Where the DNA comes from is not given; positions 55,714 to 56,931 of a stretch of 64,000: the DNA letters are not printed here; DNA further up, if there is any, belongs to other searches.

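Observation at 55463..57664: Ser/Cys-rich 133-aa protein translationally coupled to a radical SAM enzyme and an ADP-ribosylglycohydrolase inside the NAD salvage operon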

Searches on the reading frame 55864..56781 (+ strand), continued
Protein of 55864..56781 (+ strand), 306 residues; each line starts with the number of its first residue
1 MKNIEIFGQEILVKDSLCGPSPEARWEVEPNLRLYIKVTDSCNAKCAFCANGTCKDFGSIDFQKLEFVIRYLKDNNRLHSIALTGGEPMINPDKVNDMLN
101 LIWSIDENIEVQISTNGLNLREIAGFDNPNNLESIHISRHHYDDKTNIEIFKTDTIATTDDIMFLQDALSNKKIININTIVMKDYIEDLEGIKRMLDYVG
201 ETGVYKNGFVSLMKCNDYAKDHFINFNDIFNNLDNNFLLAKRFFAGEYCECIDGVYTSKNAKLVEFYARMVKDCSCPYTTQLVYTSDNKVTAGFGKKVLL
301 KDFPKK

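Call 47: search_protein_families(library=ncbifam, proteins=[L025:4727-5995:+, L029:2174-3202:+, L025:4290-4730:+, L029:6477-7001:+, L030:5514-6302:+], max_evalue=0.00001)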
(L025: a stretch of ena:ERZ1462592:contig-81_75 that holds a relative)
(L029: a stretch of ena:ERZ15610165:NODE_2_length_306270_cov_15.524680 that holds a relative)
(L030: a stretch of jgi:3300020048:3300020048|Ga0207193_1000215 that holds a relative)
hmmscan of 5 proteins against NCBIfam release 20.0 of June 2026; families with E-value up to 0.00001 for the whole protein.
L025:4727-5995:+ (423 aa): 16 families
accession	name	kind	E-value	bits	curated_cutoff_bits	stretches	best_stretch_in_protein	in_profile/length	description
NF006067.1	PRK08208.1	equivalog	7.6e-47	160.2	380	1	36-418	31-421/427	STM4012 family radical SAM protein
TIGR03994.1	rSAM_HemZ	equivalog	8.5e-36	123.9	321.4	1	38-232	82-276/401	coproporphyrinogen dehydrogenase HemZ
TIGR00539.1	hemN_rel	equivalog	2.1e-35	122.5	205.4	1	42-352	2-309/361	radical SAM family heme chaperone HemW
TIGR00538.1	hemN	equivalog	5.5e-35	121.1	324.95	1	24-234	30-242/454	oxygen-independent coproporphyrinogen III oxidase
TIGR04107.1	rSAM_HutW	equivalog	8.2e-30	104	400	1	30-233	29-231/419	heme anaerobic degradation radical SAM methyltransferase ChuW/HutW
NF006064.0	PRK08207.2-2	equivalog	2.7e-25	89.3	504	1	29-233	134-339/465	coproporphyrinogen III oxidase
NF006060.0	PRK08207.1-3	equivalog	1e-24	87.2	653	1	32-233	141-345/477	coproporphyrinogen III oxidase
NF004567.0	PRK05904.1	equivalog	1.4e-24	87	355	1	40-391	6-341/353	coproporphyrinogen III oxidase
NF006385.0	PRK08629.1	equivalog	6.5e-24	84.5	355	1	37-400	49-402/439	coproporphyrinogen III oxidase family protein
NF006063.0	PRK08207.2-1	equivalog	7.4e-20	71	1074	1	37-289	189-435/518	coproporphyrinogen III oxidase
NF006061.0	PRK08207.1-4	equivalog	2.3e-19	69.5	702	1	38-234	171-370/501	coproporphyrinogen III oxidase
NF006066.0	PRK08207.2-5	equivalog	4.7e-17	61.8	1117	1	33-232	183-384/518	coproporphyrinogen III oxidase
NF005133.0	PRK06582.1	equivalog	1.2e-16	60.8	597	1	34-233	5-200/390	coproporphyrinogen III oxidase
NF006062.0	PRK08207.1-5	equivalog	9e-16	57.8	1007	1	2-294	114-401/476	coproporphyrinogen III oxidase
NF006059.0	PRK08207.1-1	equivalog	6e-15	54.9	1012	1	36-235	167-369/496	coproporphyrinogen III oxidase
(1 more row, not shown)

L029:2174-3202:+ (343 aa): 5 families
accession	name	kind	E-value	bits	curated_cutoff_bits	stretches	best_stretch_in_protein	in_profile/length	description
TIGR00089.1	TIGR00089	subfamily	9e-21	74.1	251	2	46-188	28-176/429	MiaB/RimO family radical SAM methylthiotransferase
TIGR01578.1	MiaB-like-B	hypoth_equivalog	1.4e-17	63.6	314.7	2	224-299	217-296/421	tRNA (N(6)-L-threonylcarbamoyladenosine(37)-C(2))-methylthiotransferase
TIGR01125.1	TIGR01125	equivalog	4.1e-11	42.6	356.95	1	49-288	31-290/432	30S ribosomal protein S12 methylthiotransferase RimO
TIGR01579.1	MiaB-like-C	equivalog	5.1e-11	42.5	357.05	0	52-177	33-165/416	tRNA (N(6)-L-threonylcarbamoyladenosine(37)-C(2))-methylthiotransferase MtaB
TIGR01574.1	miaB-methiolase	equivalog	5.9e-09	35.4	355.3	0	232-297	239-307/437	tRNA (N6-isopentenyl adenosine(37)-C2)-methylthiotransferase MiaB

L025:4290-4730:+ (147 aa): 0 families

L029:6477-7001:+ (175 aa): 0 families

L030:5514-6302:+ (263 aa): 8 families
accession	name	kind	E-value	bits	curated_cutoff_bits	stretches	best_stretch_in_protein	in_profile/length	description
TIGR00048.1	rRNA_mod_RlmN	equivalog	2.8e-20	72.6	290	1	16-197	84-244/355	dual-specificity RNA methyltransferase RlmN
NF000424.4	CfrAB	exception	2.3e-13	50.2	530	1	65-199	102-233/338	Cfr family 23S rRNA (adenine(2503)-C(8))-methyltransferase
NF011034.0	PRK14464.1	equivalog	2.6e-13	49.5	422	1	65-198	101-229/348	RNA methyltransferase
NF011024.0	PRK14453.1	equivalog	3.3e-13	49.6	468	1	65-203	106-241/348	23S rRNA (adenine(2503)-C(8))-methyltransferase Cfr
TIGR04432.1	rSAM_Cfr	equivalog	5.1e-13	49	550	1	65-200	104-236/341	Cfr family 23S rRNA (adenine(2503)-C(8))-methyltransferase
NF008396.0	PRK11194.1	equivalog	6.9e-13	48.2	633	1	58-197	108-252/379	dual-specificity RNA methyltransferase RlmN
NF011040.0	PRK14470.1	equivalog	9.7e-12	45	441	1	58-249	95-289/338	ribosomal RNA large subunit methyltransferase N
NF011031.0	PRK14461.1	equivalog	1.8e-11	43.7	601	1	59-198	106-258/372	ribosomal RNA large subunit methyltransferase N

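Call 49: find_related_loci(query=A4, collection=metagenome_contigs, flank=7000)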
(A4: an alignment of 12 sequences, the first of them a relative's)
Query A4 (305 aa) in metagenome_contigs; peptide patterns used: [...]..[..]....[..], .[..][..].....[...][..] (x = any residue, [..] = any of these).
163 stretches matched a pattern; 114 encode a relative of the query (tblastn E <= 1e-3); the best 80 are kept; 80 distinct loci.
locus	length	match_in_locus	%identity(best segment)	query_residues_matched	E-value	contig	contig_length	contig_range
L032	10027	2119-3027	56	1-304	6e-112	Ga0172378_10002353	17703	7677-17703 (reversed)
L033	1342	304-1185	49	1-300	1e-96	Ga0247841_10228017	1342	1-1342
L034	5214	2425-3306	51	1-300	4e-89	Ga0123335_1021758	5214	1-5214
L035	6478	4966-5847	51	1-300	4e-89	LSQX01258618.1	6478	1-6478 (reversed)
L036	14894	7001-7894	47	1-304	2e-87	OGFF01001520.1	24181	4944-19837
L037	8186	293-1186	47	1-304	5e-86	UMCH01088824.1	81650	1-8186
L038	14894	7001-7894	47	1-304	9e-86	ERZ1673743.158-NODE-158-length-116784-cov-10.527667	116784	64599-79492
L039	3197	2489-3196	56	1-237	1e-86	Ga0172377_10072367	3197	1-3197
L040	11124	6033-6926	48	1-304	8e-83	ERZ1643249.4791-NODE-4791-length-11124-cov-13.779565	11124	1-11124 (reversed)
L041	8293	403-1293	46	1-304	3e-82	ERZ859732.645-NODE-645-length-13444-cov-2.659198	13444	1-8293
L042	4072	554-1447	45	1-304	3e-82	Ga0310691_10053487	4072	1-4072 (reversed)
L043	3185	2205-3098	45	1-304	6e-83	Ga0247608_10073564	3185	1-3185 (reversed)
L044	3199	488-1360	49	1-300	9e-79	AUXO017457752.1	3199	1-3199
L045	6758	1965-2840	45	5-301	2e-77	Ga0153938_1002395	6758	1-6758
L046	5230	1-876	41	3-300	2e-69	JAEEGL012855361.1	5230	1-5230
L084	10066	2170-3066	36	3-305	2e-57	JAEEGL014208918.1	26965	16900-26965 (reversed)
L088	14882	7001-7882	33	7-302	3e-55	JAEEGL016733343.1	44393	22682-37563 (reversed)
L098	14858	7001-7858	32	10-302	2e-50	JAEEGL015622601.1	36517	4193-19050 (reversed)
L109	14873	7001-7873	30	5-302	1e-42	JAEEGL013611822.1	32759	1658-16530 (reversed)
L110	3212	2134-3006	28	5-302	5e-43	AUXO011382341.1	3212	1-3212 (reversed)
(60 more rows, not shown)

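Call 62: search_protein_families(library=pfam, proteins=[L098:7885-8385:+, L098:8376-9089:+, L110:743-1822:+, L110:1815-2120:+, L109:9240-10370:+, L088:6019-6969:+, L088:5739-6014:+, L028:6972-7403:+, L098:6733-6972:+, L029:6477-7001:+], max_evalue=0.01)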
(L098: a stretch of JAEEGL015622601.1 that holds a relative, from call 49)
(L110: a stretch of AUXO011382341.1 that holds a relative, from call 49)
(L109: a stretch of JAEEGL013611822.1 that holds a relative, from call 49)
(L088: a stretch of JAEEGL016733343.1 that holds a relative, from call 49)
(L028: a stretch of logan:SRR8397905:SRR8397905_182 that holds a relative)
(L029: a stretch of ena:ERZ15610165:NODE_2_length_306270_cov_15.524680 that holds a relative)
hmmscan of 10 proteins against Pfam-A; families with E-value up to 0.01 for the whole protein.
L098:7885-8385:+ (167 aa): 2 families
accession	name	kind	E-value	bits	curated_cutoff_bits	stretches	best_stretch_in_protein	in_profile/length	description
PF01467.32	CTP_transf_like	-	7.3e-06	26.7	21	1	8-155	1-132/133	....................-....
PF08218.17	Citrate_ly_lig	-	0.0021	18.2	20.9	1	15-39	10-34/182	Citrate lyase ligase C-terminal domain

L098:8376-9089:+ (238 aa): 2 families
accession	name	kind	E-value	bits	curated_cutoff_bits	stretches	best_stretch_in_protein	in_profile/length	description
PF04973.17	NMN_transporter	-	3.9e-34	118.6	27.3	1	48-228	2-175/175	Nicotinamide mononucleotide transporter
PF03729.18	DUF308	-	0.0026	18.4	25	1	12-62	22-73/73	Short repeat of unknown function (DUF308)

L110:743-1822:+ (360 aa): 2 families
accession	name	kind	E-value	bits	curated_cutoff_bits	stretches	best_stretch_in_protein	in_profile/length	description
PF13521.12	AAA_28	-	3e-30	106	27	1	181-346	1-164/164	AAA domain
PF01467.32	CTP_transf_like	-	7.2e-08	33.1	21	1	27-86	1-64/133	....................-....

L110:1815-2120:+ (102 aa): 0 families

L109:9240-10370:+ (377 aa): 1 family
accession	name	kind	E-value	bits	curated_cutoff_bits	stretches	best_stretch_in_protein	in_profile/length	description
PF13395.12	HNH_4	-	1.3e-07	31.9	22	1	248-289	12-53/54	HNH endonuclease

L088:6019-6969:+ (317 aa): 1 family
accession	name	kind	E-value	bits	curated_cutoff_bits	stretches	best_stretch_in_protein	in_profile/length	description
PF13306.12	LRR_5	-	7.1e-13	49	27.7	1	40-103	3-65/127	BspA type Leucine rich repeat region (6 copies)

L088:5739-6014:+ (92 aa): 0 families

L028:6972-7403:+ (144 aa): 0 families

L098:6733-6972:+ (80 aa): 0 families

L029:6477-7001:+ (175 aa): 0 families

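Call 66: search_dna_similar(query=window:55864-56781:+, collection=phages, mode=protein, max_evalue=1e-8, max_rows=25)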
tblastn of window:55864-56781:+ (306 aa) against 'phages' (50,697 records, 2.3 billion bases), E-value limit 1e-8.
Records with a match: 4; places in all: 6; records where one place covers at least 80% of the query: 3.
Best place of each record, by identity: <60% 4.
By first word of the organism name: uncultured 4.
By host as written in the record: - 4.
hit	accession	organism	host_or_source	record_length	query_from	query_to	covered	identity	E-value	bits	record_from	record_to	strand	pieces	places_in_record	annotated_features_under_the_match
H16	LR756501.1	uncultured phage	metagenomic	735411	3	300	97%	26.0%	9e-20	96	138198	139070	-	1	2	record has no annotation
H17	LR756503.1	uncultured phage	metagenomic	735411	3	300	97%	26.0%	9e-20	96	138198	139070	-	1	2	record has no annotation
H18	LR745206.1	uncultured phage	metagenomic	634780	1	259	85%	29.7%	2e-22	102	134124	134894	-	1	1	record has no annotation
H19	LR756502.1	uncultured phage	metagenomic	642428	1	221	72%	31.4%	3e-24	108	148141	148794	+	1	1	record has no annotation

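Call 67: search_dna_similar(query=L109:6992-7891:+, collection=phages, mode=protein, max_evalue=1e-8, max_rows=25)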
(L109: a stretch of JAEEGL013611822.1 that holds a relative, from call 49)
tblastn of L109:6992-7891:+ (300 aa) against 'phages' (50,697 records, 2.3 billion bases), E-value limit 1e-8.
Records with a match: 4; places in all: 6; records where one place covers at least 80% of the query: 3.
Best place of each record, by identity: <60% 4.
By first word of the organism name: uncultured 4.
By host as written in the record: - 4.
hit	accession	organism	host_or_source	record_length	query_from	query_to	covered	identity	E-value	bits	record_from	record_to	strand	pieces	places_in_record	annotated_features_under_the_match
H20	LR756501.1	uncultured phage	metagenomic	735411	42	295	85%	29.7%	4e-20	96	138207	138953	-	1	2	record has no annotation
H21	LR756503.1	uncultured phage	metagenomic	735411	42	295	85%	29.7%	4e-20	96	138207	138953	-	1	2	record has no annotation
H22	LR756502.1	uncultured phage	metagenomic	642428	1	265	88%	27.6%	1e-19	95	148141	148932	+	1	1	record has no annotation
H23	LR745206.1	uncultured phage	metagenomic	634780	1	223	74%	26.9%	8e-19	92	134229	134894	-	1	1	record has no annotation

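Call 68: get_annotated_region(hit=H16, flank=6000)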
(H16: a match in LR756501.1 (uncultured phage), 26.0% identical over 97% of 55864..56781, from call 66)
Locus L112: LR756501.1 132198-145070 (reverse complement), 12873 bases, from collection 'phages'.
description: uncultured phage genome assembly, chromosome: 1.
organism: uncultured phage (NCBI taxid 278008)
taxonomy: Viruses; environmental samples
host: -; source: metagenomic; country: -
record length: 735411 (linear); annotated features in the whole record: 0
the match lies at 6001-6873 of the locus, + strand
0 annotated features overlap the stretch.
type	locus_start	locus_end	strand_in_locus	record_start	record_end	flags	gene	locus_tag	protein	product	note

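Call 69: get_annotated_region(hit=H19, flank=6000)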
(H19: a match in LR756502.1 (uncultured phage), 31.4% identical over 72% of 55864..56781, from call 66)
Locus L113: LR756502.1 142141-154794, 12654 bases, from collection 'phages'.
description: uncultured phage genome assembly, chromosome: 1.
organism: uncultured phage (NCBI taxid 278008)
taxonomy: Viruses; environmental samples
host: -; source: metagenomic; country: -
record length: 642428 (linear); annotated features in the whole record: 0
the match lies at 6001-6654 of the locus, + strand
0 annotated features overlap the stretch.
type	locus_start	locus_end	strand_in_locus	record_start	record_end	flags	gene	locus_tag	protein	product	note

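Call 78: search_dna_similar(query=L113:5602-5988:+, collection=phages, mode=protein, max_evalue=0.001, max_rows=15)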
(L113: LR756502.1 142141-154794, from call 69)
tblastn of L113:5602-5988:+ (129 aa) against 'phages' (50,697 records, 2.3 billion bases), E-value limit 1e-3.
Records with a match: 1; places in all: 1; records where one place covers at least 80% of the query: 1.
Best place of each record, by identity: >=99% 1.
By first word of the organism name: uncultured 1.
By host as written in the record: - 1.
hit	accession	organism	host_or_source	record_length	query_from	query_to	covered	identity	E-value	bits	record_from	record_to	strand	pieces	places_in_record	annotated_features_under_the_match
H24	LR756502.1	uncultured phage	metagenomic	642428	1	129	100%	100.0%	3e-56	193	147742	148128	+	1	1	record has no annotation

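Call 79: find_related_loci(query=A4, collection=viral_contigs, flank=7000)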
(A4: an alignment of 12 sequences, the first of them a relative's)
Query A4 (305 aa) in viral_contigs; peptide patterns used: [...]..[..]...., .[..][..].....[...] (x = any residue, [..] = any of these).
38 stretches matched a pattern; 1 encode a relative of the query (tblastn E <= 1e-3); 1 distinct loci.
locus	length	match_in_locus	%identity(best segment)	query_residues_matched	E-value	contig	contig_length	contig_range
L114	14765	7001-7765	34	5-268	1e-42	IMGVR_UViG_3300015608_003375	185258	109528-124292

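Call 88: list_cluster_members(proteins=[P0156, P0159, P0170, P0176, P0185, P0200, P0221, P0249, P0303, P0163])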
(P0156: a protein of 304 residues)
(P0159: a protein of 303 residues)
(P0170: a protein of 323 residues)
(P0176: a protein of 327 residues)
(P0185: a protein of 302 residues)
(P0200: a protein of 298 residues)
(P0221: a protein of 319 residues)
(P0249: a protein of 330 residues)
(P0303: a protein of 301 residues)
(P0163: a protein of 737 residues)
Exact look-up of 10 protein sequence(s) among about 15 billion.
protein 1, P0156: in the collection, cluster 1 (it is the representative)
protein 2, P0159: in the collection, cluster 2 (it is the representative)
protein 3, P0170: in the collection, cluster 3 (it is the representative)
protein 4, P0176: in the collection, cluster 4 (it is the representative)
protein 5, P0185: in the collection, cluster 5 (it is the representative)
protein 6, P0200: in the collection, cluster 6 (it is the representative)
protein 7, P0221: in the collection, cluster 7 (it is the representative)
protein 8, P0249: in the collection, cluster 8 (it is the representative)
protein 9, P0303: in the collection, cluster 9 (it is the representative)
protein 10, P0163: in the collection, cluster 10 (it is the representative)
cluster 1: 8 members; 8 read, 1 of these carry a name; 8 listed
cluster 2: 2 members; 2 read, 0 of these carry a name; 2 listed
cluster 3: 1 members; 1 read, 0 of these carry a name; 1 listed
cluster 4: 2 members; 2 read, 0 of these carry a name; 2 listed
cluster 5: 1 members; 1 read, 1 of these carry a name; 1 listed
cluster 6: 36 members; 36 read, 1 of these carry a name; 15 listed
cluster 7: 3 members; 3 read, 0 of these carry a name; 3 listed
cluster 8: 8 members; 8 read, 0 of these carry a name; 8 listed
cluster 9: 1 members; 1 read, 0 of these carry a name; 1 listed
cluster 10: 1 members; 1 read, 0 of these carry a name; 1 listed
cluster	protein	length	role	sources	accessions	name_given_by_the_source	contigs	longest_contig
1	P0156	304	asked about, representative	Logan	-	-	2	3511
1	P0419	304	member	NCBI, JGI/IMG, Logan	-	molybdenum cofactor biosynthesis enzyme MoaA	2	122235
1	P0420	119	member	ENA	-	-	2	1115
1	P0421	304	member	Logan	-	-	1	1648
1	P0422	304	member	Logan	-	-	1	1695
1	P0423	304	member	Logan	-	-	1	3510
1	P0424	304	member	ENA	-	-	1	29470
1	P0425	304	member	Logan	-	-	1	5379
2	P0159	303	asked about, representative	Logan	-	-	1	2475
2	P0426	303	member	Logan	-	-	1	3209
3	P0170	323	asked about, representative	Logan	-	-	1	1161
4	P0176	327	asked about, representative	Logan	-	-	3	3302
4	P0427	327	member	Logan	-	-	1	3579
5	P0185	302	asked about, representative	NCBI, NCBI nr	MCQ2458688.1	MAG: radical SAM protein [Clostridia bacterium] | radical SAM protein [Clostridia bacterium]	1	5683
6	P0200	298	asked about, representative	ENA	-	-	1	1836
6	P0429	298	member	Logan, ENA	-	-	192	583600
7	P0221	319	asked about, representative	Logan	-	-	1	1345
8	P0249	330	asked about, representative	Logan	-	-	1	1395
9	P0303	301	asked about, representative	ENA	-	-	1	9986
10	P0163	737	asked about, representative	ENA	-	-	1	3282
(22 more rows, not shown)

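Call 89: find_encoding_contigs(protein=P0429, flank=7000, max_places=2)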
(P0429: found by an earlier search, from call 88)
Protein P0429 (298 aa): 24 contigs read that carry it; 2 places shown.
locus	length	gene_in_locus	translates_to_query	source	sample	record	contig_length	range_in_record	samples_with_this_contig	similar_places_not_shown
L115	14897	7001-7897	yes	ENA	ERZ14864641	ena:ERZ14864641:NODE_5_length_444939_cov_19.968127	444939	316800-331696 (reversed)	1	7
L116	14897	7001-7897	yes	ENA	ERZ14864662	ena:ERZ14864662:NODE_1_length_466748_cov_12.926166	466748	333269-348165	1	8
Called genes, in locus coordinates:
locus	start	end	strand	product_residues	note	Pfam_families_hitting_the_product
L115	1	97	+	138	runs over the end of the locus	-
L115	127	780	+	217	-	-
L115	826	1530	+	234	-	-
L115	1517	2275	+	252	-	-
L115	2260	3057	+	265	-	PF04055:Radical_SAM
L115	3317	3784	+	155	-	-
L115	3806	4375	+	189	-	-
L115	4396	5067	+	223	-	-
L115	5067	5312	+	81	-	-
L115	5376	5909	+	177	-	-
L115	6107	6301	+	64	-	-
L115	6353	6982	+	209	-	-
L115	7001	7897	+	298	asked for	PF04055:Radical_SAM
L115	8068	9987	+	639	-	-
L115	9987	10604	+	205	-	PF13302:Acetyltransf_3, PF00583:Acetyltransf_1 (weak)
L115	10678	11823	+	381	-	-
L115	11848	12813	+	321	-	-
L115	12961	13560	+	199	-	-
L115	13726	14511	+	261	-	-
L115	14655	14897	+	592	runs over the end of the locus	-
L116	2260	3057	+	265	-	PF04055:Radical_SAM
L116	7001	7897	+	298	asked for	PF04055:Radical_SAM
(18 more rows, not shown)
